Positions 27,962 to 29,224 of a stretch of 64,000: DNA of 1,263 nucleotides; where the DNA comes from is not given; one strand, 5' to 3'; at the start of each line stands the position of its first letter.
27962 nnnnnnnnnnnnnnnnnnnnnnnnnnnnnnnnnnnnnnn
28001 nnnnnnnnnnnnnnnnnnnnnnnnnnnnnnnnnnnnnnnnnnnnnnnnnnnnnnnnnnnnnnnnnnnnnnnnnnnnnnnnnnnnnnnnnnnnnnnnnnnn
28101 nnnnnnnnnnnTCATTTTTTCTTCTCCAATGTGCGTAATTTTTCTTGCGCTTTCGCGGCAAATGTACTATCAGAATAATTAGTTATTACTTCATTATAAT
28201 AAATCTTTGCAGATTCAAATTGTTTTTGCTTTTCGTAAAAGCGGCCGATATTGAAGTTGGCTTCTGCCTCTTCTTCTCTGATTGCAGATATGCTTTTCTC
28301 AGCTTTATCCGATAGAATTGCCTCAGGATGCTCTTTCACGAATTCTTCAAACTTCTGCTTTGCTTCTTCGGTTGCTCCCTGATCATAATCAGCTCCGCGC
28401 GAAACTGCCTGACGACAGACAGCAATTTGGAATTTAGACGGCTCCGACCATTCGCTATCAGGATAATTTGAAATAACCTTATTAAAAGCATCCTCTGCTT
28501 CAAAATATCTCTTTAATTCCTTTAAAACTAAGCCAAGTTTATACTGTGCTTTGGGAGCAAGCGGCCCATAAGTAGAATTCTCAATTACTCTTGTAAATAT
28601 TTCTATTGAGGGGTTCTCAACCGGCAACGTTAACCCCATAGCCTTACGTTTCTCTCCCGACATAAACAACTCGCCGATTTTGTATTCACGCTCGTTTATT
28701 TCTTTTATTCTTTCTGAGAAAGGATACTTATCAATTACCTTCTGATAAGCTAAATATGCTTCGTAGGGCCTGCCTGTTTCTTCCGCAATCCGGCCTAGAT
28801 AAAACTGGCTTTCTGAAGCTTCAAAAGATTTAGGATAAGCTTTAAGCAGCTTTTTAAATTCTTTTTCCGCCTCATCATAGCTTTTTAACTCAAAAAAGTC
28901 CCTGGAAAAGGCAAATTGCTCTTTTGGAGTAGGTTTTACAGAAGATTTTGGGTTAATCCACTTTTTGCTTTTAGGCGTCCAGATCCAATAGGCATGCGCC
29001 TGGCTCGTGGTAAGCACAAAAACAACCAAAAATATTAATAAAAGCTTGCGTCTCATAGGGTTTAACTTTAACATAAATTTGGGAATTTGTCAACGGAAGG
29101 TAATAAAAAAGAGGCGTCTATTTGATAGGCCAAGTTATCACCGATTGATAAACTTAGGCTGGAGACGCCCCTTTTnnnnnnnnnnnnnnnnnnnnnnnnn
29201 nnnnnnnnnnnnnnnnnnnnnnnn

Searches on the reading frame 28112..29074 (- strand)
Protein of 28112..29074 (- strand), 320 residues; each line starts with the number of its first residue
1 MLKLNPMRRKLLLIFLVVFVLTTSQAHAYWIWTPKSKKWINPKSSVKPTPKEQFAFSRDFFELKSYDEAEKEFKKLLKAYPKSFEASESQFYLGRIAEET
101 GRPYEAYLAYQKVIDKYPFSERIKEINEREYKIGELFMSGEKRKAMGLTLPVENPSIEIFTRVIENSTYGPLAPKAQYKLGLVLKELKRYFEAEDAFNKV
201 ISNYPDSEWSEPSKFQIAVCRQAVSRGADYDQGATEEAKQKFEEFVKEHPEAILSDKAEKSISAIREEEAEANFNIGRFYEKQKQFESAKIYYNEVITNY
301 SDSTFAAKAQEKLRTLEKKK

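Call 24: search_protein_families(library=pfam, proteins=[window:28112-29074:-], max_evalue=0.001)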
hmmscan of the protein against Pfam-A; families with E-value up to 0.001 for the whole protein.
window:28112-29074:- (320 aa): 10 families
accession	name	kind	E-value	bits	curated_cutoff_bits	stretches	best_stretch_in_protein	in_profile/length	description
PF13174.12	TPR_6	-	2e-28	97.5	26.3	3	176-207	2-33/33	Tetratricopeptide repeat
PF07719.23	TPR_2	-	4.1e-20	70.6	27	1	174-206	1-33/34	Tetratricopeptide repeat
PF13432.12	TPR_16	-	1.3e-18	67.5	32.7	1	55-120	2-64/65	Tetratricopeptide repeat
PF13525.12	YfiO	-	9e-14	52.2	25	1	228-309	99-180/203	Outer membrane lipoprotein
PF13428.12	TPR_14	-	1.7e-13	50.2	23.5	0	55-86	6-37/44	Tetratricopeptide repeat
PF13181.12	TPR_8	-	3.9e-13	48.9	25.7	1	270-298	1-29/34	Tetratricopeptide repeat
PF13424.12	TPR_12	-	7.6e-12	45.7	30.1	0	61-115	14-73/77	Tetratricopeptide repeat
PF00515.34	TPR_1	-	3.2e-10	39.8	27.8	0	174-206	1-33/34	Tetratricopeptide repeat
PF14559.12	TPR_19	-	7.6e-09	36.2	25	0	62-124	3-62/68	Tetratricopeptide repeat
PF13431.12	TPR_17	-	9e-07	29.1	24.4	0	270-289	13-32/34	Tetratricopeptide repeat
